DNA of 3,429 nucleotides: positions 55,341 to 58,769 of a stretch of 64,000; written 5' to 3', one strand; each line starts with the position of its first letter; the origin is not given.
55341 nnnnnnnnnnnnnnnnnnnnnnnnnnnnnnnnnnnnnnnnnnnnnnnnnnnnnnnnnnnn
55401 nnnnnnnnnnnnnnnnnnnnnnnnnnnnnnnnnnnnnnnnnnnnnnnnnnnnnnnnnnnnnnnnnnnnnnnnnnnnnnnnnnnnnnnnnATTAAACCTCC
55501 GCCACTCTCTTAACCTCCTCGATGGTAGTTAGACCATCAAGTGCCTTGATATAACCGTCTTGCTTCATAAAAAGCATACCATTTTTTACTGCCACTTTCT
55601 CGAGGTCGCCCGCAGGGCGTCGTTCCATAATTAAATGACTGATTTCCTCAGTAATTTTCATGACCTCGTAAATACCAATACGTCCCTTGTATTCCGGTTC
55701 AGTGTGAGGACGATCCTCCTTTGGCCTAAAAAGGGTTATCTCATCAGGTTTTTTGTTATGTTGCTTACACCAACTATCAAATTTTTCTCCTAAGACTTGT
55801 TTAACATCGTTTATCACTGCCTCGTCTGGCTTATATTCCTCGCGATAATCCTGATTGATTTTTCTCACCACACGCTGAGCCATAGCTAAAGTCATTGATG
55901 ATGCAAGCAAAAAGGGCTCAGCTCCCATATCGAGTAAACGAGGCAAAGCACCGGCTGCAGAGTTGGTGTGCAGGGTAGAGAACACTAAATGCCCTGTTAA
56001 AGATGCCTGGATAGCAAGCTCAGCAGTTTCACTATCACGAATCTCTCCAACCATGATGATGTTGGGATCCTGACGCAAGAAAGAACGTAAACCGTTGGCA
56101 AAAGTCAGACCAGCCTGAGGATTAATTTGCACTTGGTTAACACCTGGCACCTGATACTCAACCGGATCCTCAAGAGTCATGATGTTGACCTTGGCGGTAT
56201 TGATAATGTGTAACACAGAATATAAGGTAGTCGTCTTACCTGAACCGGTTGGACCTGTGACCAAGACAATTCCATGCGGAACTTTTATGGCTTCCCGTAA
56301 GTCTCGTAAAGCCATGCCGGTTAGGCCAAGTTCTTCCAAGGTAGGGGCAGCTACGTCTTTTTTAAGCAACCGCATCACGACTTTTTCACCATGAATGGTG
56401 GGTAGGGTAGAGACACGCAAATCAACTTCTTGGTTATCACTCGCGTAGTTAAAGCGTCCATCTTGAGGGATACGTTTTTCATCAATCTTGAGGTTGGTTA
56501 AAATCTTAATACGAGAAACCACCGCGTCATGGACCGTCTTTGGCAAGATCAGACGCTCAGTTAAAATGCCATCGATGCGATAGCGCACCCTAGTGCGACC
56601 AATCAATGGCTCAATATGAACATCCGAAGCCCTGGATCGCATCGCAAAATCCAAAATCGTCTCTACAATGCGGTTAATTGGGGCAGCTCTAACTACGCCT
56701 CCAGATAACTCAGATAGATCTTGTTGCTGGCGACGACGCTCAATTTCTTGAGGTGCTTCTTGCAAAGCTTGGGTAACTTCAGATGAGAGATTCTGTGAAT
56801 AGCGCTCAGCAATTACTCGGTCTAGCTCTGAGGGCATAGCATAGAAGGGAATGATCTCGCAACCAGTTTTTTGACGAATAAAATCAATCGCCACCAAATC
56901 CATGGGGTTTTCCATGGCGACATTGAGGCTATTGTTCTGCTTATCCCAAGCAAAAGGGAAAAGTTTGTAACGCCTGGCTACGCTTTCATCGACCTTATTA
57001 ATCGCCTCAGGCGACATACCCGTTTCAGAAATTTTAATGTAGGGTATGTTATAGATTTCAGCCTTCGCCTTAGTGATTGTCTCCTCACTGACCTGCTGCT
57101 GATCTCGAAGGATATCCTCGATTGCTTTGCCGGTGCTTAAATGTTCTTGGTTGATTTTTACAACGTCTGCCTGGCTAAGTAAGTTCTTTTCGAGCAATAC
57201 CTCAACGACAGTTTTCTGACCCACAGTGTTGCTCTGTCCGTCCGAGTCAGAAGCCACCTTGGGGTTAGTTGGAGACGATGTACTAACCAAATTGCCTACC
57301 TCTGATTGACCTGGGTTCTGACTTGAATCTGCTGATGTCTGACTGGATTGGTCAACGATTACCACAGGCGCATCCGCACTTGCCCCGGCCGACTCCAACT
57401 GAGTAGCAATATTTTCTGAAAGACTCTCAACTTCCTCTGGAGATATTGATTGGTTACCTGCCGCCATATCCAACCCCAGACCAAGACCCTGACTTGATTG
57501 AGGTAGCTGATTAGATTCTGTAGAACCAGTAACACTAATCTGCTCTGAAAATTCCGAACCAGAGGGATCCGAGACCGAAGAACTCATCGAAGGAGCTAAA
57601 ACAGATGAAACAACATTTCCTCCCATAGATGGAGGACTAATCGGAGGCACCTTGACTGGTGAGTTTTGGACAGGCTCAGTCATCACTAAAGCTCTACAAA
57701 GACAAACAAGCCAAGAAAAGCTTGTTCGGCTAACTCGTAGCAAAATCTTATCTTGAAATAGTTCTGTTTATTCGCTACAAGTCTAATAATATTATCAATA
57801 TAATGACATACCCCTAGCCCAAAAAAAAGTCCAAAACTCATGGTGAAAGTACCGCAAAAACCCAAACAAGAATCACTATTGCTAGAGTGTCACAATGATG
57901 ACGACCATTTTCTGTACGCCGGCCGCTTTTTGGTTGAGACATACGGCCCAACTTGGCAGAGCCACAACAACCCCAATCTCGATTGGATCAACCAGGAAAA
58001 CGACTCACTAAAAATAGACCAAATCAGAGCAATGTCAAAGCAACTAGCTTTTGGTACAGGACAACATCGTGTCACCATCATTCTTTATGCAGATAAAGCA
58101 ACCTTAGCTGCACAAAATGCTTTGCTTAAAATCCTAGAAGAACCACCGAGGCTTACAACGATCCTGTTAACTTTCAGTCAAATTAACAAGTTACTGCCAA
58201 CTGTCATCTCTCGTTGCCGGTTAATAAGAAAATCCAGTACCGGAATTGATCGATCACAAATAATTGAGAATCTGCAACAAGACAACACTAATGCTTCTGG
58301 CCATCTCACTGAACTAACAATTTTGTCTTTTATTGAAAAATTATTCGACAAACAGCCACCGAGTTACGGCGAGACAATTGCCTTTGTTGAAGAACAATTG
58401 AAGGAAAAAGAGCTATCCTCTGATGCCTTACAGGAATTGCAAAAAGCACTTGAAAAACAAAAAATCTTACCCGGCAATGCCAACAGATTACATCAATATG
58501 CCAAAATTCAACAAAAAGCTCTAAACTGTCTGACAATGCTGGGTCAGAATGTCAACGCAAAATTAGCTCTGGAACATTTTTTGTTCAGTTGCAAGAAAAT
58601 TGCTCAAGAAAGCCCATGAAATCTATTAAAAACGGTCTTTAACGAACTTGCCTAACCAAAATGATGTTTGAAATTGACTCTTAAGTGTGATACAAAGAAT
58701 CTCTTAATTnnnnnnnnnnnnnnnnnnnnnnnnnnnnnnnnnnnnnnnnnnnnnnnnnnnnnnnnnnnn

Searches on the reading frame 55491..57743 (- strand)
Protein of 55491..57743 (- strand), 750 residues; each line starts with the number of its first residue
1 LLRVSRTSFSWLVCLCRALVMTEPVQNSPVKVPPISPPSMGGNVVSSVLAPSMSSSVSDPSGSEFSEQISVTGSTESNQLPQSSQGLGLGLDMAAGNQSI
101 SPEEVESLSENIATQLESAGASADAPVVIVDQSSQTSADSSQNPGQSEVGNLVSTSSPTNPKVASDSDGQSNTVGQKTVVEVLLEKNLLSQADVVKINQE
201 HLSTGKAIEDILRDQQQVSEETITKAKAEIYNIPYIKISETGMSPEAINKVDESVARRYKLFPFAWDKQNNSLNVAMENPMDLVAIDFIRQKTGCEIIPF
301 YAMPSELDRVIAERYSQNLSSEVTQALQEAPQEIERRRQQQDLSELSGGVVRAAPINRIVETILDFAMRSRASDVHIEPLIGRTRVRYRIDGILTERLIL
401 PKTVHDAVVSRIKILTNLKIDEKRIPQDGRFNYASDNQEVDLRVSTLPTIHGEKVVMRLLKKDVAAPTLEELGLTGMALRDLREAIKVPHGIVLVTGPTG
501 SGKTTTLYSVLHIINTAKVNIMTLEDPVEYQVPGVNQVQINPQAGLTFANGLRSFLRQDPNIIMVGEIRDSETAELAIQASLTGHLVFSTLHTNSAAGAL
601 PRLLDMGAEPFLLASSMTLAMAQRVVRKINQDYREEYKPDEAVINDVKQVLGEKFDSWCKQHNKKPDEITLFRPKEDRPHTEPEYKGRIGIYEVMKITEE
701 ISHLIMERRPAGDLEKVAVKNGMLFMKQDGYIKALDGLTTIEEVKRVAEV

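Call 27: search_protein_families(library=pfam, proteins=[window:55491-57743:-], max_evalue=0.001)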
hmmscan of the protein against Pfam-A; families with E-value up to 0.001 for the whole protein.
window:55491-57743:- (750 aa): 4 families
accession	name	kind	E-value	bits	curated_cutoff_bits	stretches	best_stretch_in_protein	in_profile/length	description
PF00437.27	T2SSE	-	8.2e-123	410.1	24.9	1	353-746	5-370/370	Type II/IV secretion system protein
PF05157.20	MshEN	-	5.2e-15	55.7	23.1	1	231-318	1-87/90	MshEN domain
PF13191.12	AAA_16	-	9.9e-06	26.6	32.6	1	482-604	12-124/167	AAA ATPase domain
PF25199.1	nSTAND_NTPase5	-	0.00088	19.6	34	0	474-520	24-72/145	Novel STAND NTPase 5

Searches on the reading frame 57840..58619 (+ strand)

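Call 27: search_protein_families(library=pfam, proteins=[window:57840-58619:+], max_evalue=0.001)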
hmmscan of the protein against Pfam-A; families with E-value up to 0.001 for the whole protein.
window:57840-58619:+ (259 aa): 1 family
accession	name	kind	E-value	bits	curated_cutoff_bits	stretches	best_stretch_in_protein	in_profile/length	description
PF13177.12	DNA_pol3_delta2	-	5e-24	85.6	27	1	40-130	64-156/161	DNA polymerase III, delta subunit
